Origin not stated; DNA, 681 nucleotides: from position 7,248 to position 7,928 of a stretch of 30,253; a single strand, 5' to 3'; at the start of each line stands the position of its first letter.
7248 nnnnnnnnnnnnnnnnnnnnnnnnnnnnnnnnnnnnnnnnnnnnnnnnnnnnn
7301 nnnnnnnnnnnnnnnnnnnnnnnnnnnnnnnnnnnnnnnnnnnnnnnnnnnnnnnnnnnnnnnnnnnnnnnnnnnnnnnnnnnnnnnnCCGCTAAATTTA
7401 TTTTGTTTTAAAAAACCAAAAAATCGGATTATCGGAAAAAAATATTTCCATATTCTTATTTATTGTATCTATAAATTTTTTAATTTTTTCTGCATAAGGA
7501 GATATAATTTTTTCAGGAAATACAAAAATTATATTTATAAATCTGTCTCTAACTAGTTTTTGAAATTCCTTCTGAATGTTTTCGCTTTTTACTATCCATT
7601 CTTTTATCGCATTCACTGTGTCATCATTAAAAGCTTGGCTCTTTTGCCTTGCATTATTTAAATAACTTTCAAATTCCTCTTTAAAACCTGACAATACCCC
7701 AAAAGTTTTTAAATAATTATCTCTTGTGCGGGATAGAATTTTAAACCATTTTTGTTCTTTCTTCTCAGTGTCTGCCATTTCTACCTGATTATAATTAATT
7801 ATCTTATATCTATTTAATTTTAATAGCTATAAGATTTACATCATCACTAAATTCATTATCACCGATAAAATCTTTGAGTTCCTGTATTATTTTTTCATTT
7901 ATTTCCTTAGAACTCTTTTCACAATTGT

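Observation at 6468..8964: Three-gene partner-switch-like operon where both the PP2C phosphatase and the GHKL serine-kinase carry their own receiver domains, with a non-STAS small protein between them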

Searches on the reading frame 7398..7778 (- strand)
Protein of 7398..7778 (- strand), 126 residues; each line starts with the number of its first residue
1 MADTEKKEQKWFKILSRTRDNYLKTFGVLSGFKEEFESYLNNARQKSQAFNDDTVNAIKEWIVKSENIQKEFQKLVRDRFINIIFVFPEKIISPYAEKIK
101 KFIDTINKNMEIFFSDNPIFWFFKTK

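Call 3: search_protein_families(library=pfam, proteins=[window:7398-7778:-], max_evalue=1)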
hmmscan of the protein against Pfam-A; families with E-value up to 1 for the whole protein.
window:7398-7778:- (126 aa): 7 families
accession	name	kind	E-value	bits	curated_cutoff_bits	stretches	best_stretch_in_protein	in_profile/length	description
PF22275.1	DUF6957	-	0.028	14.5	27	1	43-120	11-87/112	Domain of unknown function (DUF6957)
PF04992.19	RNA_pol_Rpb1_6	-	0.038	14.3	23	1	31-112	20-106/189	RNA polymerase Rpb1, domain 6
PF21681.2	Csa5_I-A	-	0.073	13.7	30.3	0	28-80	42-99/158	Type-I-A Cascade subunit Csa5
PF02961.22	SAM_BAF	-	0.085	13.8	25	1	23-62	46-85/88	Barrier to autointegration factor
PF05752.16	Calici_MSP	-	0.094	13.1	25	1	23-82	8-65/165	Calicivirus minor structural protein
PF05218.19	DUF713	-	0.099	12.8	24.5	1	5-110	27-139/185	Protein of unknown function (DUF713)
PF24999.1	LAMB4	-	0.26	11.6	27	0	66-77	42-53/66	Laminin subunit beta-4-like domain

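Call 4: search_protein_families(library=ncbifam, proteins=[window:7398-7778:-], max_evalue=1)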
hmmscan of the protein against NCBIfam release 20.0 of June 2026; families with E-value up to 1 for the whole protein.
window:7398-7778:- (126 aa): 1 family
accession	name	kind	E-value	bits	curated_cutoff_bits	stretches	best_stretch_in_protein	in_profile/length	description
NF001421.0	PRK00295.1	equivalog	0.11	12.7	95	1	48-71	14-37/68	hypothetical protein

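Call 6: find_homologous_proteins(query=window:7398-7778:-, max_evalue=0.01)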
Query window:7398-7778:- (126 aa): 1 proteins with E <= 0.01 among 6 candidates.
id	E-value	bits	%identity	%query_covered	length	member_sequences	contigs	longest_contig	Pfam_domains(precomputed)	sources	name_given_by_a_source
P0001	4.3e-75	267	100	100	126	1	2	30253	-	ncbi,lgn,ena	-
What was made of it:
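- Tried and rejected: It found only the protein itself (call 6).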

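Call 13: search_protein_representatives(protein=window:7398-7778:-)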
Query: 126 residues. Proteins with E-value up to 0.001 (for the whole library): 9; up to 1e-10: 4; up to 1e-30: 0. The best 9 are listed.
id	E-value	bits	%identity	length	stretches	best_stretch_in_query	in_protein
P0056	2.1e-27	111.9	44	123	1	5-124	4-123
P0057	1.9e-21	92.6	39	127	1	5-126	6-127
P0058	1.3e-18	83.4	39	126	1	3-124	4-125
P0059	1.6e-15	73.5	27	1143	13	33-64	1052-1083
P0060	6.6e-09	52.1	30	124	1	6-124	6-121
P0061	6.5e-08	48.9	27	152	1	2-114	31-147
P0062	3.9e-07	46.4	29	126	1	2-92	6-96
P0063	2.2e-06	44.0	28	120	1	5-108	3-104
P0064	2.3e-05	40.7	29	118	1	12-115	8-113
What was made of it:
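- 7398..7778 (-): 126-aa predicted all-helical protein, a distant member of a phasin-like (PF05597) family. It belongs to an operon-embedded subfamily with a W-x-F-K C-terminus and invariant T25 and T54. phmmer found 8 relatives of 118-152 aa (call 13).
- On Phasin (PF05597), for the 126-aa protein: P0062 is linked to the window protein at phmmer E 3.9e-7 (call 13).
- Tried and rejected: The exhaustive phmmer search was needed to find relatives (call 13).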

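Call 14: predict_structure(protein=window:7398-7778:-)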
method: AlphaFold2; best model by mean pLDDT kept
length: 126 residues; sequences in the alignment: 1
mean_pLDDT: 51.4   pTM: 0.35
mean pLDDT of the five models: 51.4, 47.8, 45.2, 43.8, 40.6
residues with pLDDT >= 90: 0; 70-90: 0; 50-70: 82; < 50: 44
segments of 3 or more residues with pLDDT < 50: 7-9, 14-16, 47-50, 81-86, 118-126
pLDDT, mean of each block of 10 residues (from residue 1): 52 49 51 53 50 54 53 55 49 55 57 48 38
secondary structure, 60 per line:
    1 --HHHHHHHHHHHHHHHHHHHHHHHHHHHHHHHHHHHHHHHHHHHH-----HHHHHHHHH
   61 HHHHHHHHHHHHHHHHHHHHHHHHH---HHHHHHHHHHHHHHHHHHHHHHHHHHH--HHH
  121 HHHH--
elements in order: H3-46 H52-85 H89-115 H118-124

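Call 17: find_homologous_proteins(query=A1, max_evalue=0.01)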
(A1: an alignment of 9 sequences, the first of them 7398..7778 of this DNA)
Query A1 (9 sequences) (126 aa, profile of the alignment): 28 proteins with E <= 0.01 among 2949 candidates.
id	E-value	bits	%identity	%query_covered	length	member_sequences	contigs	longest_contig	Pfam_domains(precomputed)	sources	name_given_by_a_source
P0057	4.3e-49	183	39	92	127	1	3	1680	-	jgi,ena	-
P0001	1.2e-41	159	100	100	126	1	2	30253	-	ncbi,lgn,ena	-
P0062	8.2e-40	153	30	69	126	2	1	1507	PF05597.17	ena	-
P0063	3.5e-39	151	30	68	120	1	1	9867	-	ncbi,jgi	-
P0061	1.4e-37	146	26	89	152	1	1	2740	-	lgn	-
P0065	2.2e-37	145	28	60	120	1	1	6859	-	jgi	jgi:polyhydroxyalkanoate synthesis regulator phasin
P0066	2.3e-37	145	31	69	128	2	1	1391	PF05597.17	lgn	-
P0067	3.1e-37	145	33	71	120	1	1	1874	PF05597.17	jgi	jgi:polyhydroxyalkanoate synthesis regulator phasin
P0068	4.0e-37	145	25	89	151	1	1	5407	-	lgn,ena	-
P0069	1.0e-36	143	36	68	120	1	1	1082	-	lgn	-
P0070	1.1e-36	143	23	87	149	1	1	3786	-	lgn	-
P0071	9.0e-36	140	28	60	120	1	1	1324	PF05597.17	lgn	-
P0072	9.5e-36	140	30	88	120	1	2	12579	-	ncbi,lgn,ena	-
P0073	1.1e-35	140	24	85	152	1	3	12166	-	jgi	jgi:hypothetical protein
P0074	2.2e-35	139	36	59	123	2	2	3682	PF05597.17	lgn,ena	-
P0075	3.3e-35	138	24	81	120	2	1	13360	PF05597.17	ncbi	-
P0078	6.3e-35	137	27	89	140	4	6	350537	-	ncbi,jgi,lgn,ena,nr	ncbi:MAG TPA: hypothetical protein PKW55_00870 [Spirochaetota bacterium]|nr:hypothetical protein [Sp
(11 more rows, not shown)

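Call 19: find_encoding_contigs(protein=P0078, flank=5000, max_places=2)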
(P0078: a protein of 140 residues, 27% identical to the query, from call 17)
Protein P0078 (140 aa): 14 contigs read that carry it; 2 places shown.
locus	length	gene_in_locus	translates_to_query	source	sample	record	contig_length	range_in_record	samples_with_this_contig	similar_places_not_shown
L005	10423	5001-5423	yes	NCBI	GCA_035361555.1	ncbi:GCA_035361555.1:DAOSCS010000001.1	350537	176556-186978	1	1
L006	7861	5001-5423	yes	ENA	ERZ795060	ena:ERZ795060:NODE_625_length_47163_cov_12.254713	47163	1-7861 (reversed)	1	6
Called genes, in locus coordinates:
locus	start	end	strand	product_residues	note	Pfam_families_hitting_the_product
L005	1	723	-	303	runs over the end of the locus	PF01180:DHO_dh, PF01207:Dus (faint), PF03060:NMO (weak), PF00977:His_biosynth (weak)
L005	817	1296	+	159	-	-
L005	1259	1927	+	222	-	PF02922:CBM_48 (faint), PF16561:AMPK1_CBM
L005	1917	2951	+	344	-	-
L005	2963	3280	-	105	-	-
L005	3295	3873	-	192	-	PF01467:CTP_transf_like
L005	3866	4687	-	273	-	PF03618:Kinase-PPPase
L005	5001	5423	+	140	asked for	-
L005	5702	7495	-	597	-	PF00474:SSF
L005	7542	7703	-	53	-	PF28215:Symport_access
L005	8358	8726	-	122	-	-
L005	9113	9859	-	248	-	PF01925:TauE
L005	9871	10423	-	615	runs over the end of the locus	PF06094:GGACT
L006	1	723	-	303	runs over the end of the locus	PF01180:DHO_dh, PF01207:Dus (faint), PF03060:NMO (weak), PF00977:His_biosynth (weak)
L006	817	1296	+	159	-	-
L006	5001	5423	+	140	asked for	-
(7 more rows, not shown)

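Call 20: find_encoding_contigs(protein=P0063, flank=5000, max_places=2)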
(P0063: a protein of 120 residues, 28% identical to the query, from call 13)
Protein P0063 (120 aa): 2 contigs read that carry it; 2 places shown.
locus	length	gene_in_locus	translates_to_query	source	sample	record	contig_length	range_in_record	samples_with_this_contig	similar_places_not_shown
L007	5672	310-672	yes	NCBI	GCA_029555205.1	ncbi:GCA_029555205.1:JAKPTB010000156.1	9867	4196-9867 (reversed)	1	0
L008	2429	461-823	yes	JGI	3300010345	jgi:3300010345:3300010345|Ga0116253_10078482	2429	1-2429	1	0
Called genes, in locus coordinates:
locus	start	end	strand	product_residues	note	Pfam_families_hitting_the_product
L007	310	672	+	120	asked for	-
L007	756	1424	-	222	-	PF13646:HEAT_2 (faint)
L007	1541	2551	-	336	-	PF04015:DUF362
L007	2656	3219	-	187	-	PF01522:Polysacc_deac_1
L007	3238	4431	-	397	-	PF07690:MFS_1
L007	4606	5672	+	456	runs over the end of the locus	PF01471:PG_binding_1, PF00704:Glyco_hydro_18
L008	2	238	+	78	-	?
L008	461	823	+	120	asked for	-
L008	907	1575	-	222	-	PF13646:HEAT_2 (faint)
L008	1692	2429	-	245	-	PF04015:DUF362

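Call 21: find_encoding_contigs(protein=P0072, flank=5000, max_places=2)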
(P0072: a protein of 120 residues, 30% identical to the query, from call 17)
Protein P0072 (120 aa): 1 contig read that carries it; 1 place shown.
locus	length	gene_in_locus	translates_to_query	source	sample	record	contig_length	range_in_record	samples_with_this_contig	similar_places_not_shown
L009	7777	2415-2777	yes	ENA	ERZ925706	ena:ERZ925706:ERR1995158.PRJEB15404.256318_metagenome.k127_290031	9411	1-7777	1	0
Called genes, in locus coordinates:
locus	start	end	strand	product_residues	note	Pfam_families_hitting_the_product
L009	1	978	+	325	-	?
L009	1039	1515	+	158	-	-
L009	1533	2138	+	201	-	-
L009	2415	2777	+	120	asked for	-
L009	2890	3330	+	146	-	PF09719:C_GCAxxG_C_C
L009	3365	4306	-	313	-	PF01734:Patatin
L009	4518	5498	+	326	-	PF00497:SBP_bac_3 (weak)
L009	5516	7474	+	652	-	PF17200:sCache_2 (weak), PF08269:dCache_2, PF17201:Cache_3-Cache_2, PF00672:HAMP, PF07228:SpoIIE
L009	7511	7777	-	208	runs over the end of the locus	PF01081:Aldolase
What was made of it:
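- Wider family members stand alone in unrelated contexts (calls 19-21).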

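Call 22: find_encoding_contigs(protein=P0057, flank=5000, max_places=3)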
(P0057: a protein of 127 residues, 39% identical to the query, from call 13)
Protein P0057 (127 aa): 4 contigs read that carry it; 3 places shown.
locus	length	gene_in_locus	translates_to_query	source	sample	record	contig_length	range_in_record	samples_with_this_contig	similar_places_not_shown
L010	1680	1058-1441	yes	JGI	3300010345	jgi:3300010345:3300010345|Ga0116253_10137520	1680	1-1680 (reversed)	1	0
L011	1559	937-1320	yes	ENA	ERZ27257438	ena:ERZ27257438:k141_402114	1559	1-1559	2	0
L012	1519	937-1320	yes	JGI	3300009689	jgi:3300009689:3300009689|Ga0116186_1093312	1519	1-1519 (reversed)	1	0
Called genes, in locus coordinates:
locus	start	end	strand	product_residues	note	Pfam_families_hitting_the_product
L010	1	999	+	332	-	?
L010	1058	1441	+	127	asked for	-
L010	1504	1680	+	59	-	?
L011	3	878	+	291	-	?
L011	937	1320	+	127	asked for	-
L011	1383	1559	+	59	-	?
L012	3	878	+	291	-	?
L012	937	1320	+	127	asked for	-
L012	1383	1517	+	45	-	?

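Call 24: predict_structure(alignment_id=A1)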
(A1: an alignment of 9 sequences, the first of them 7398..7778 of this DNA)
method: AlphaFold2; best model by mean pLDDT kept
length: 126 residues; sequences in the alignment: 9
mean_pLDDT: 52.6   pTM: 0.34
mean pLDDT of the five models: 52.6, 51.6, 48.8, 45.0, 41.8
residues with pLDDT >= 90: 0; 70-90: 0; 50-70: 92; < 50: 34
segments of 3 or more residues with pLDDT < 50: 1-4, 43-50, 53-55, 84-87, 118-126
pLDDT, mean of each block of 10 residues (from residue 1): 49 52 55 55 49 52 54 56 51 55 60 51 40
secondary structure, 60 per line:
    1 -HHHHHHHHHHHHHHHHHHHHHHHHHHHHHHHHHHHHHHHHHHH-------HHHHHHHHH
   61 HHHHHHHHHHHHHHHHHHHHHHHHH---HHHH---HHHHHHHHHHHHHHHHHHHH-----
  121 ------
elements in order: H2-44 H52-85 H89-92 H96-115
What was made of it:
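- Tried and rejected: Both gave pLDDT of about 52, all helix (calls 14, 24).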

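Call 25: search_protein_families(library=pfam, proteins=[L010:1-999:+, L010:1504-1680:+], max_evalue=0.01)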
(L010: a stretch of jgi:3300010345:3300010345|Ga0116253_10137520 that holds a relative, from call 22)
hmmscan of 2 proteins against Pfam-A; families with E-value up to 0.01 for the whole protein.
L010:1-999:+ (332 aa): 2 families
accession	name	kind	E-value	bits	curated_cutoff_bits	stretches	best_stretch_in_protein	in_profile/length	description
PF07228.17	SpoIIE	-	1.6e-44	152.6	25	1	140-329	2-191/192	Stage II sporulation protein E (SpoIIE)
PF00072.30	Response_reg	-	1.1e-16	61.4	30.2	1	2-72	43-111/111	Response regulator receiver domain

L010:1504-1680:+ (59 aa): 2 families
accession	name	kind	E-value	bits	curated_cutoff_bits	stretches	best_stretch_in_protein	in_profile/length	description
PF00072.30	Response_reg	-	7e-05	23.4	30.2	1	6-56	1-53/111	Response regulator receiver domain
PF21132.2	MFD_D3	-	0.0069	16.8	21.8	1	3-31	6-34/73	MFD, D3 domain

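Call 44: find_encoding_contigs(protein=P0058, flank=5000, max_places=2)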
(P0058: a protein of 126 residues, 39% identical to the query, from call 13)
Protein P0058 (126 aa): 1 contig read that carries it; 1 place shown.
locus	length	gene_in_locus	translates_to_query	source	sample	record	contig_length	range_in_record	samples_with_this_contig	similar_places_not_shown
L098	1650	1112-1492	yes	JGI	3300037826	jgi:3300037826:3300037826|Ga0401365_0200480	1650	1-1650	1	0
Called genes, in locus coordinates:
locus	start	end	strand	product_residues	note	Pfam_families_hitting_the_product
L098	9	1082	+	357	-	PF00072:Response_reg, PF07228:SpoIIE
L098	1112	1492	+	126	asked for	-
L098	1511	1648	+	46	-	?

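Call 45: find_encoding_contigs(protein=P0060, flank=5000, max_places=2)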
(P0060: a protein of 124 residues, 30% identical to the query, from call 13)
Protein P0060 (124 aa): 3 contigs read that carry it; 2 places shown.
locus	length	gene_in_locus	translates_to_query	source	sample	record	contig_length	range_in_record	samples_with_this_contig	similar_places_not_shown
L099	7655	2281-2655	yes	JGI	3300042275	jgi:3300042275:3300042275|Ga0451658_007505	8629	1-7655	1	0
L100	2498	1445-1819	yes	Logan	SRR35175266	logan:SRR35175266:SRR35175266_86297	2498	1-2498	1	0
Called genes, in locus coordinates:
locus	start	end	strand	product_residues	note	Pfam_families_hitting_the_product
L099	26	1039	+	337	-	PF08245:Mur_ligase_M, PF02875:Mur_ligase_C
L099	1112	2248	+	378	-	PF00072:Response_reg, PF07228:SpoIIE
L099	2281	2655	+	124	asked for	-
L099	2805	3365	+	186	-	PF13581:HATPase_c_2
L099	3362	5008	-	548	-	PF01590:GAF (weak), PF13185:GAF_2, PF13492:GAF_3, PF01966:HD, PF13487:HD_5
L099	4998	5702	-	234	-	PF04452:Methyltrans_RNA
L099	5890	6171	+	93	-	-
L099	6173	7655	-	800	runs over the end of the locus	PF25058:ARM_TT21 (faint), PF25063:ARM_TT21_C (faint), PF00515:TPR_1 (faint), PF07719:TPR_2 (faint), PF13181:TPR_8 (faint), PF13424:TPR_12 (faint), PF13428:TPR_14 (faint), PF13432:TPR_16 (faint), +7 more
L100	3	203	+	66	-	?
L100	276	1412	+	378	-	PF00072:Response_reg, PF07228:SpoIIE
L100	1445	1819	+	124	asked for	-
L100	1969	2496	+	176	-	?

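Call 49: search_protein_families(library=pfam, alignment_id=A3, max_evalue=0.1)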
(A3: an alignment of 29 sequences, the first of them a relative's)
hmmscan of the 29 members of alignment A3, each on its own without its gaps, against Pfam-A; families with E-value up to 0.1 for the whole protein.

A. member 1, P0062 (126 aa): 11 families
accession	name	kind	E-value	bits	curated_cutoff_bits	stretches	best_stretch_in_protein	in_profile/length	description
PF05597.16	Phasin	-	2.2e-08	34.7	28.8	1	9-118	2-119/126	Poly(hydroxyalcanoate) granule associated protein (phasin)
PF12732.12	YtxH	-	0.00075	20.3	37.5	0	67-121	21-68/71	YtxH-like protein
PF09155.15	DUF1940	-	0.0041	17.6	25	1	19-107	39-124/143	Domain of unknown function (DUF1940)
PF10045.14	DUF2280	-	0.0061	17.1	24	0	4-31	48-75/103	Uncharacterized conserved protein (DUF2280)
PF11304.13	DUF3106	-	0.014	16.3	24.3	0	7-85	11-89/104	Protein of unknown function (DUF3106)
PF14919.11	MTBP_mid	-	0.017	14.6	25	1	4-68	197-262/335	MDM2-binding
PF02847.23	MA3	-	0.021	15.2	23.2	0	41-85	39-83/113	MA3 domain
PF22431.2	COG2p_C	-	0.022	15.7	27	1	14-104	19-106/139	COG2p C-terminal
PF09687.15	PRESAN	-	0.042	14.7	23.7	0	41-87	68-114/125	Plasmodium RESA N-terminal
PF09609.15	Cas_GSU0054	-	0.072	12.2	21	1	14-68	144-202/552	CRISPR-associated protein, GSU0054 family (Cas_GSU0054)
PF13949.11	ALIX_LYPXL_bnd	-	0.092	12.4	30.8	1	7-118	182-287/295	ALIX V-shaped domain binding to HIV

B. families by the number of members that match (of 29 scanned): 81 families (the first 25 are shown)
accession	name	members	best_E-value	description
PF05597.16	Phasin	23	1.9e-08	Poly(hydroxyalcanoate) granule associated protein (phasin)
PF12732.12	YtxH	13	0.00028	YtxH-like protein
PF11304.13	DUF3106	10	0.0037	Protein of unknown function (DUF3106)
PF25566.1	RIMB1_N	6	0.0068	RIMB1-like, N-terminal domain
PF02847.23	MA3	6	0.0083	MA3 domain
PF22335.1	Cas10-Cmr2_palm2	6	0.009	Cas10/Cmr2, second palm domain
PF07851.19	TMEM120A-B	6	0.016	TMEM120A/B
PF07464.16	ApoLp-III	5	0.00012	Apolipophorin-III precursor (apoLp-III)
PF10045.14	DUF2280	4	0.00064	Uncharacterized conserved protein (DUF2280)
PF09687.15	PRESAN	4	0.0015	Plasmodium RESA N-terminal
PF04380.18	BMFP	4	0.0016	Membrane fusogenic activity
PF13949.11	ALIX_LYPXL_bnd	4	0.0082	ALIX V-shaped domain binding to HIV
PF20421.4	DHR-2_Lobe_C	4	0.014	DHR-2, Lobe C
PF03564.21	DUF1759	4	0.021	Protein of unknown function (DUF1759)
PF13767.11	DUF4168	4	0.027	Domain of unknown function (DUF4168)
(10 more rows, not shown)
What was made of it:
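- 7398..7778 (-): 23 of 29 family members hit PF05597 at E<=0.1, best 1.9e-8 (call 49).
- On Phasin (PF05597), for the 126-aa protein: Among its homologues, 23 of 29 hit at E<=0.1, and P0062 scores 34.7 bits against a cutoff of 28.8 (call 49).
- Closest known: Phasin family PF05597. Same: 23 of 29 relatives of the 126-aa protein match PF05597, one above the gathering score (call 49).
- This protein is predicted all-helical (calls 14, 24, 49). The wider family matches Pfam Phasin, and its other members stand alone in unrelated contexts (calls 17, 19-21, 49).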

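Call 50: search_solved_structures(query=A3, max_evalue=1)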
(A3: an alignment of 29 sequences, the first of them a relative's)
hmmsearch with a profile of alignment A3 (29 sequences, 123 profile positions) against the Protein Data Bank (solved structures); distinct sequences matched with E-value up to 1: 35.
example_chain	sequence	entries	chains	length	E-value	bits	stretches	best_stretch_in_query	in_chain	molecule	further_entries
9hac_B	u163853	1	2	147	0.0031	20.6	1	69-110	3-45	BBF-14_binder4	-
6m3p_A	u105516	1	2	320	0.0075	19.3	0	25-58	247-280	Spectrin beta chain, non-erythrocytic 1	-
6dzi_v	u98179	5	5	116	0.075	16.1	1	46-87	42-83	30S ribosomal protein S13 | Small ribosomal subunit protein uS13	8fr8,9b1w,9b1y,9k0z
8yp6_m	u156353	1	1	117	0.076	16.1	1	46-87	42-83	Small ribosomal subunit protein uS13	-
5o5j_M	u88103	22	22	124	0.084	15.9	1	47-87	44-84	30S ribosomal protein S13 | Small ribosomal subunit protein uS13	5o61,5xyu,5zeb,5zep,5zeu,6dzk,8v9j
1eq1_A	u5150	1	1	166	0.13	15.4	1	8-113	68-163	APOLIPOPHORIN-III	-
1xpx_A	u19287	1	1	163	0.13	15.3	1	67-121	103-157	Protein prospero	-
9i5v_i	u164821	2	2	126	0.14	15.2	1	47-87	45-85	Small ribosomal subunit protein uS13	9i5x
8dz8_A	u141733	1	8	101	0.21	14.6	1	71-114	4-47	neoleukin-4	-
8ek4_A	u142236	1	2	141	0.22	14.6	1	9-121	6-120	Ice-binding protein TIP-99a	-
1mij_A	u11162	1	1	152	0.23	14.5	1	67-119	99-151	Protein prospero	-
5mto_A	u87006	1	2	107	0.23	14.5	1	10-59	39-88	Inhibitor of growth protein 5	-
4uos_A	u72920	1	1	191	0.24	14.5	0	28-111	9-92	DESIGNED HELICAL BUNDLE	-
4tql_A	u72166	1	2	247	0.27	14.3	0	18-118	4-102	Three helix bundle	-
1r8i_A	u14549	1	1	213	0.28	14.3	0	66-106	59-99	TraC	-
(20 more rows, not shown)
